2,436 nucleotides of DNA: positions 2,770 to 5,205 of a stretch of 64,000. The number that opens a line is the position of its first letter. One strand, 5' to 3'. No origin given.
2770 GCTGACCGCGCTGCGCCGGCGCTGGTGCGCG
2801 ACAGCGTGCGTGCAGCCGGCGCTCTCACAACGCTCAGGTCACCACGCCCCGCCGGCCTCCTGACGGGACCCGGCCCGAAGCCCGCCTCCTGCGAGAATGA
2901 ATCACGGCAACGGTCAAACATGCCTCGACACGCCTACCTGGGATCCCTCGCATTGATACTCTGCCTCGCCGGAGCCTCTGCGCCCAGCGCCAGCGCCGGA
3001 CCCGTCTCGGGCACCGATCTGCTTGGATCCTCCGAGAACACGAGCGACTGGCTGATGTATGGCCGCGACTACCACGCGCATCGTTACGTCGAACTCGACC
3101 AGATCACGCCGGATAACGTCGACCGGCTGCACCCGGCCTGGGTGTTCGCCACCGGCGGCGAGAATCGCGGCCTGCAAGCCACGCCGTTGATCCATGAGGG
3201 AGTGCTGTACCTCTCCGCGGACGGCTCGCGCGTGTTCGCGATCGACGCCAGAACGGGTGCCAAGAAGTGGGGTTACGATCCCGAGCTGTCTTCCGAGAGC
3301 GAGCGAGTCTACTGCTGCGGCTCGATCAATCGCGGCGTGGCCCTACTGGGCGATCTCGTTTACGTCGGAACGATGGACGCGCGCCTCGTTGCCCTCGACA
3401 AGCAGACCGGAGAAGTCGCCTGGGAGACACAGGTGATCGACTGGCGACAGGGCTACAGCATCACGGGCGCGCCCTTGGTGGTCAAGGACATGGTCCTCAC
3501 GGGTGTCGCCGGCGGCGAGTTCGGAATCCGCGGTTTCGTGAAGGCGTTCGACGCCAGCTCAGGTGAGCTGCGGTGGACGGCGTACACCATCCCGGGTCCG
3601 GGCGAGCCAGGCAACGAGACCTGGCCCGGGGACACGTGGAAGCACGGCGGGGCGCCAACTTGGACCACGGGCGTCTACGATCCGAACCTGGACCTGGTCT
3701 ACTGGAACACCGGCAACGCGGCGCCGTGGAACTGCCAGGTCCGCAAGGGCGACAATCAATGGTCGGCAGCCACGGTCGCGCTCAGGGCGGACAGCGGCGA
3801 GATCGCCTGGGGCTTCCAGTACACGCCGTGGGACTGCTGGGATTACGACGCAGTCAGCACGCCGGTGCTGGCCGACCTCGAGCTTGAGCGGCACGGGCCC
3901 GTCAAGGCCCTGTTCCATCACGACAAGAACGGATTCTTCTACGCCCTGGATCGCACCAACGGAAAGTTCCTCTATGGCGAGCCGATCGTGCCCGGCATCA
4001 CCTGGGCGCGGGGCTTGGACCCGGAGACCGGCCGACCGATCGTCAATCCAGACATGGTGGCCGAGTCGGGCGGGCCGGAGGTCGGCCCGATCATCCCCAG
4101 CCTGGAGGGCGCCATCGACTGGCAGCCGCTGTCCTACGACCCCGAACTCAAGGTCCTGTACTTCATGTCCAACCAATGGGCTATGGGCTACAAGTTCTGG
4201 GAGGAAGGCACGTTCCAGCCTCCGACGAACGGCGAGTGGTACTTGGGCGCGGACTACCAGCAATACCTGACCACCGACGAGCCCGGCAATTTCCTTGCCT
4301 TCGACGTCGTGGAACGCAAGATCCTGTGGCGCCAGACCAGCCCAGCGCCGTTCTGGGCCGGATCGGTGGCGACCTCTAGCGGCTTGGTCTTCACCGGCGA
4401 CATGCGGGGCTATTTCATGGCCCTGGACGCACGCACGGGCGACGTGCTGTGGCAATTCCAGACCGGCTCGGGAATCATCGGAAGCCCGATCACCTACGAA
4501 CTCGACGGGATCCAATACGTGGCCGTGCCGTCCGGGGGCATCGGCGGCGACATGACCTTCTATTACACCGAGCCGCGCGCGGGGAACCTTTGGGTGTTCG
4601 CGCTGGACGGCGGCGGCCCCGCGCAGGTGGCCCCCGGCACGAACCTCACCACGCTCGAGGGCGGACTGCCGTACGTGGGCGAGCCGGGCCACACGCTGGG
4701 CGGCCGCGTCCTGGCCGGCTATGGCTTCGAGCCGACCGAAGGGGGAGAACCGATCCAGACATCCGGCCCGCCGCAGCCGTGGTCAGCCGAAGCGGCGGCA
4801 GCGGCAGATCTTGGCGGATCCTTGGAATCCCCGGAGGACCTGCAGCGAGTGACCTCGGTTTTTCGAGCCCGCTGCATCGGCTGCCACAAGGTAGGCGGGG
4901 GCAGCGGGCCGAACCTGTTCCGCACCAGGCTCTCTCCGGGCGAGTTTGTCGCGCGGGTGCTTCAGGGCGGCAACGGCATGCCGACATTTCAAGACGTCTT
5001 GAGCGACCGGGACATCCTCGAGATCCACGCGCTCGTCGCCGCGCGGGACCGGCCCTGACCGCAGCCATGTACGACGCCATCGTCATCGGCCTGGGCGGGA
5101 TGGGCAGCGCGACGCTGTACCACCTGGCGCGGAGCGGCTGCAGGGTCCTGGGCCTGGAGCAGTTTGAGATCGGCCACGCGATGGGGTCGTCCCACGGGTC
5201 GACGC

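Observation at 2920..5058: Quinohaemoprotein ADH carrying the lanthanide-type D-x-D active-site signature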

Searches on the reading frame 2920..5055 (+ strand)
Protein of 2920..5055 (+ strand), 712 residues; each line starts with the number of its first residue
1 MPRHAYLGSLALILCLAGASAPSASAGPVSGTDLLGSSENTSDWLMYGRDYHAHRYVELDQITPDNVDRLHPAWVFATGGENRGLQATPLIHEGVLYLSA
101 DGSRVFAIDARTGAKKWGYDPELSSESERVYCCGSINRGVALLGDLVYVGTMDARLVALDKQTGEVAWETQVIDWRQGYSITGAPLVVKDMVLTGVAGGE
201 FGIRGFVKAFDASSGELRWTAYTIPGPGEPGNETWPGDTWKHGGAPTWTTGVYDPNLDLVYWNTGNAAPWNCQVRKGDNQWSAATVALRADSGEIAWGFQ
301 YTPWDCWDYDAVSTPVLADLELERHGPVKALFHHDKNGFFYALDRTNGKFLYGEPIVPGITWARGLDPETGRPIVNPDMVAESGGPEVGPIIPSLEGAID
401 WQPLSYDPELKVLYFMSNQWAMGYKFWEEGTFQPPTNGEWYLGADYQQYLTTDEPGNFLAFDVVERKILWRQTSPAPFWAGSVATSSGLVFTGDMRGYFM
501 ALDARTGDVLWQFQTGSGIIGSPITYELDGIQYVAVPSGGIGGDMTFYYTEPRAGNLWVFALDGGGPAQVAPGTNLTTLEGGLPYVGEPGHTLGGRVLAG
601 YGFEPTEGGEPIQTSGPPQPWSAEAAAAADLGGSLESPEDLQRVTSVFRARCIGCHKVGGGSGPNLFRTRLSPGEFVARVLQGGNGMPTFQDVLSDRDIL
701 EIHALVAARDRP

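Call 3: search_protein_families(library=pfam, proteins=[window:2920-5055:+], max_evalue=0.01)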
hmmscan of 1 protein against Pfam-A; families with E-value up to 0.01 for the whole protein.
window:2920-5055:+ (712 aa): 4 families
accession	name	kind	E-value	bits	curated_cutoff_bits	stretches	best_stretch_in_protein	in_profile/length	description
PF01011.28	PQQ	-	1.2e-79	269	26.7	2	44-352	1-336/595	Glucose/ethanol/alcohol dehydrogenase, beta-propeller domain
PF13360.13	PQQ_2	-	3.4e-25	89.5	27.6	2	85-281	65-231/233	Outer membrane protein assembly factor BamB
PF13570.13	Beta-prop_ACSF4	-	4e-15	56.5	133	2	456-529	29-103/329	Beta-alanine-activating enzyme, beta-propeller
PF13442.11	Cytochrome_CBB3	-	5.9e-12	46.2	27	1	640-702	2-64/68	Cytochrome C oxidase, cbb3-type, subunit III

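Call 4: search_protein_families(library=ncbifam, proteins=[window:2920-5055:+], max_evalue=0.01)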
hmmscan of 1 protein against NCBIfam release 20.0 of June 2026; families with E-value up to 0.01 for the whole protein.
window:2920-5055:+ (712 aa): 10 families
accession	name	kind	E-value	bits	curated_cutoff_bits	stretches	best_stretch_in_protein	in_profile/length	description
TIGR03075.1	PQQ_enz_alc_DH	subfamily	2e-179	597.6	480.05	1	28-539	5-527/530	PQQ-dependent dehydrogenase, methanol/ethanol family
TIGR04528.1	acido_non_PQQ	subfamily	1.5e-121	406.6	650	1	41-539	3-485/493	acido-empty-quinoprotein group A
TIGR03074.1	PQQ_membr_DH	subfamily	8.7e-60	202.4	832.65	2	36-352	149-502/783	membrane-bound PQQ-dependent dehydrogenase, glucose/quinate/shikimate family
TIGR03300.1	assembly_YfgL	equivalog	6.6e-24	84.3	285.2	2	57-221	29-171/377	outer membrane protein assembly factor BamB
NF008351.0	PRK11138.1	equivalog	3.2e-19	68.7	423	2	88-221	64-186/394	outer membrane protein assembly factor BamB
NF053615.1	SerThrKinAfsKStmc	equivalog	1.7e-12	46.8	1300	2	85-221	566-690/809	protein serine/threonine kinase AfsK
NF045930.1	Cytc6PetJCyano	equivalog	0.00034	20.5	135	1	640-708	27-104/110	cytochrome c6 PetJ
NF050114.1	Rv3212_fam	equivalog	0.00064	19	150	0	87-120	66-98/393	Rv3212 family protein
NF041516.1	PA2928_fam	subfamily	0.0009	18.7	70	0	139-179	57-96/376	PA2928 family protein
NF045773.1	cytochro_C550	exception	0.0052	16.7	125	1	641-690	49-102/118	cytochrome c550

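Call 5: search_solved_structures(query=window:2920-5055:+, max_evalue=0.001, show_alignments=3)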
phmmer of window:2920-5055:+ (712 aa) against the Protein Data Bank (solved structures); distinct sequences matched with E-value up to 0.001: 48.
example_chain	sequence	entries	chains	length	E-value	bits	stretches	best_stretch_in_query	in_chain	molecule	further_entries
6zcv_A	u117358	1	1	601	1.3e-135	456.7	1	13-543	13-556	Quinoprotein ethanol dehydrogenase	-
6zcw_A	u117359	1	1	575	1.7e-133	449.8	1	29-545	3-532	Quinoprotein ethanol dehydrogenase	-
1kv9_A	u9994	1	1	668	3.5e-119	402.5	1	39-571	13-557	TYPE II QUINOHEMOPROTEIN ALCOHOL DEHYDROGENASE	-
4mae_A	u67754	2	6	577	1.1e-110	374.3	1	37-544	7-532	Methanol dehydrogenase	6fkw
6dam_A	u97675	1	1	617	4.4e-107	362.5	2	229-543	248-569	Lanthanide-dependent methanol dehydrogenase XoxF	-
1yiq_A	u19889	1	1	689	1.9e-104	353.8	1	29-547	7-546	Quinohemoprotein alcohol dehydrogenase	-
1flg_A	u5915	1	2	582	1.5e-101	344.1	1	31-562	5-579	PROTEIN (QUINOPROTEIN ETHANOL DEHYDROGENASE)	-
1kb0_A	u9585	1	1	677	2.9e-100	339.9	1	22-568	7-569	quinohemoprotein alcohol dehydrogenase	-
7o6z_A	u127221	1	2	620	1.7e-96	327.4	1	10-544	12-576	Methanol dehydrogenase (Cytochrome c) subunit 1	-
1lrw_A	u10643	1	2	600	4e-96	326.2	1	38-585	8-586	methanol dehydrogenase subunit 1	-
6oc5_A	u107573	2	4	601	1.5e-93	317.7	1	17-555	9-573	Lanthanide-dependent methanol dehydrogenase XoxF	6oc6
8gy2_A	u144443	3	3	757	3.7e-92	313.1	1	14-550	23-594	Alcohol dehydrogenase (quinone), dehydrogenase subunit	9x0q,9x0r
4tqo_B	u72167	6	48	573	2.8e-91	310.2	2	231-555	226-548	Methanol dehydrogenase protein, large subunit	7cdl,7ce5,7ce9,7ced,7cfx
9ism_A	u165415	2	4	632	6.1e-87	295.8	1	12-585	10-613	Methanol dehydrogenase, alpha subunit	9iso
5xm3_A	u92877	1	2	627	1.7e-86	294.4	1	16-585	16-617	Glucose dehydrogenase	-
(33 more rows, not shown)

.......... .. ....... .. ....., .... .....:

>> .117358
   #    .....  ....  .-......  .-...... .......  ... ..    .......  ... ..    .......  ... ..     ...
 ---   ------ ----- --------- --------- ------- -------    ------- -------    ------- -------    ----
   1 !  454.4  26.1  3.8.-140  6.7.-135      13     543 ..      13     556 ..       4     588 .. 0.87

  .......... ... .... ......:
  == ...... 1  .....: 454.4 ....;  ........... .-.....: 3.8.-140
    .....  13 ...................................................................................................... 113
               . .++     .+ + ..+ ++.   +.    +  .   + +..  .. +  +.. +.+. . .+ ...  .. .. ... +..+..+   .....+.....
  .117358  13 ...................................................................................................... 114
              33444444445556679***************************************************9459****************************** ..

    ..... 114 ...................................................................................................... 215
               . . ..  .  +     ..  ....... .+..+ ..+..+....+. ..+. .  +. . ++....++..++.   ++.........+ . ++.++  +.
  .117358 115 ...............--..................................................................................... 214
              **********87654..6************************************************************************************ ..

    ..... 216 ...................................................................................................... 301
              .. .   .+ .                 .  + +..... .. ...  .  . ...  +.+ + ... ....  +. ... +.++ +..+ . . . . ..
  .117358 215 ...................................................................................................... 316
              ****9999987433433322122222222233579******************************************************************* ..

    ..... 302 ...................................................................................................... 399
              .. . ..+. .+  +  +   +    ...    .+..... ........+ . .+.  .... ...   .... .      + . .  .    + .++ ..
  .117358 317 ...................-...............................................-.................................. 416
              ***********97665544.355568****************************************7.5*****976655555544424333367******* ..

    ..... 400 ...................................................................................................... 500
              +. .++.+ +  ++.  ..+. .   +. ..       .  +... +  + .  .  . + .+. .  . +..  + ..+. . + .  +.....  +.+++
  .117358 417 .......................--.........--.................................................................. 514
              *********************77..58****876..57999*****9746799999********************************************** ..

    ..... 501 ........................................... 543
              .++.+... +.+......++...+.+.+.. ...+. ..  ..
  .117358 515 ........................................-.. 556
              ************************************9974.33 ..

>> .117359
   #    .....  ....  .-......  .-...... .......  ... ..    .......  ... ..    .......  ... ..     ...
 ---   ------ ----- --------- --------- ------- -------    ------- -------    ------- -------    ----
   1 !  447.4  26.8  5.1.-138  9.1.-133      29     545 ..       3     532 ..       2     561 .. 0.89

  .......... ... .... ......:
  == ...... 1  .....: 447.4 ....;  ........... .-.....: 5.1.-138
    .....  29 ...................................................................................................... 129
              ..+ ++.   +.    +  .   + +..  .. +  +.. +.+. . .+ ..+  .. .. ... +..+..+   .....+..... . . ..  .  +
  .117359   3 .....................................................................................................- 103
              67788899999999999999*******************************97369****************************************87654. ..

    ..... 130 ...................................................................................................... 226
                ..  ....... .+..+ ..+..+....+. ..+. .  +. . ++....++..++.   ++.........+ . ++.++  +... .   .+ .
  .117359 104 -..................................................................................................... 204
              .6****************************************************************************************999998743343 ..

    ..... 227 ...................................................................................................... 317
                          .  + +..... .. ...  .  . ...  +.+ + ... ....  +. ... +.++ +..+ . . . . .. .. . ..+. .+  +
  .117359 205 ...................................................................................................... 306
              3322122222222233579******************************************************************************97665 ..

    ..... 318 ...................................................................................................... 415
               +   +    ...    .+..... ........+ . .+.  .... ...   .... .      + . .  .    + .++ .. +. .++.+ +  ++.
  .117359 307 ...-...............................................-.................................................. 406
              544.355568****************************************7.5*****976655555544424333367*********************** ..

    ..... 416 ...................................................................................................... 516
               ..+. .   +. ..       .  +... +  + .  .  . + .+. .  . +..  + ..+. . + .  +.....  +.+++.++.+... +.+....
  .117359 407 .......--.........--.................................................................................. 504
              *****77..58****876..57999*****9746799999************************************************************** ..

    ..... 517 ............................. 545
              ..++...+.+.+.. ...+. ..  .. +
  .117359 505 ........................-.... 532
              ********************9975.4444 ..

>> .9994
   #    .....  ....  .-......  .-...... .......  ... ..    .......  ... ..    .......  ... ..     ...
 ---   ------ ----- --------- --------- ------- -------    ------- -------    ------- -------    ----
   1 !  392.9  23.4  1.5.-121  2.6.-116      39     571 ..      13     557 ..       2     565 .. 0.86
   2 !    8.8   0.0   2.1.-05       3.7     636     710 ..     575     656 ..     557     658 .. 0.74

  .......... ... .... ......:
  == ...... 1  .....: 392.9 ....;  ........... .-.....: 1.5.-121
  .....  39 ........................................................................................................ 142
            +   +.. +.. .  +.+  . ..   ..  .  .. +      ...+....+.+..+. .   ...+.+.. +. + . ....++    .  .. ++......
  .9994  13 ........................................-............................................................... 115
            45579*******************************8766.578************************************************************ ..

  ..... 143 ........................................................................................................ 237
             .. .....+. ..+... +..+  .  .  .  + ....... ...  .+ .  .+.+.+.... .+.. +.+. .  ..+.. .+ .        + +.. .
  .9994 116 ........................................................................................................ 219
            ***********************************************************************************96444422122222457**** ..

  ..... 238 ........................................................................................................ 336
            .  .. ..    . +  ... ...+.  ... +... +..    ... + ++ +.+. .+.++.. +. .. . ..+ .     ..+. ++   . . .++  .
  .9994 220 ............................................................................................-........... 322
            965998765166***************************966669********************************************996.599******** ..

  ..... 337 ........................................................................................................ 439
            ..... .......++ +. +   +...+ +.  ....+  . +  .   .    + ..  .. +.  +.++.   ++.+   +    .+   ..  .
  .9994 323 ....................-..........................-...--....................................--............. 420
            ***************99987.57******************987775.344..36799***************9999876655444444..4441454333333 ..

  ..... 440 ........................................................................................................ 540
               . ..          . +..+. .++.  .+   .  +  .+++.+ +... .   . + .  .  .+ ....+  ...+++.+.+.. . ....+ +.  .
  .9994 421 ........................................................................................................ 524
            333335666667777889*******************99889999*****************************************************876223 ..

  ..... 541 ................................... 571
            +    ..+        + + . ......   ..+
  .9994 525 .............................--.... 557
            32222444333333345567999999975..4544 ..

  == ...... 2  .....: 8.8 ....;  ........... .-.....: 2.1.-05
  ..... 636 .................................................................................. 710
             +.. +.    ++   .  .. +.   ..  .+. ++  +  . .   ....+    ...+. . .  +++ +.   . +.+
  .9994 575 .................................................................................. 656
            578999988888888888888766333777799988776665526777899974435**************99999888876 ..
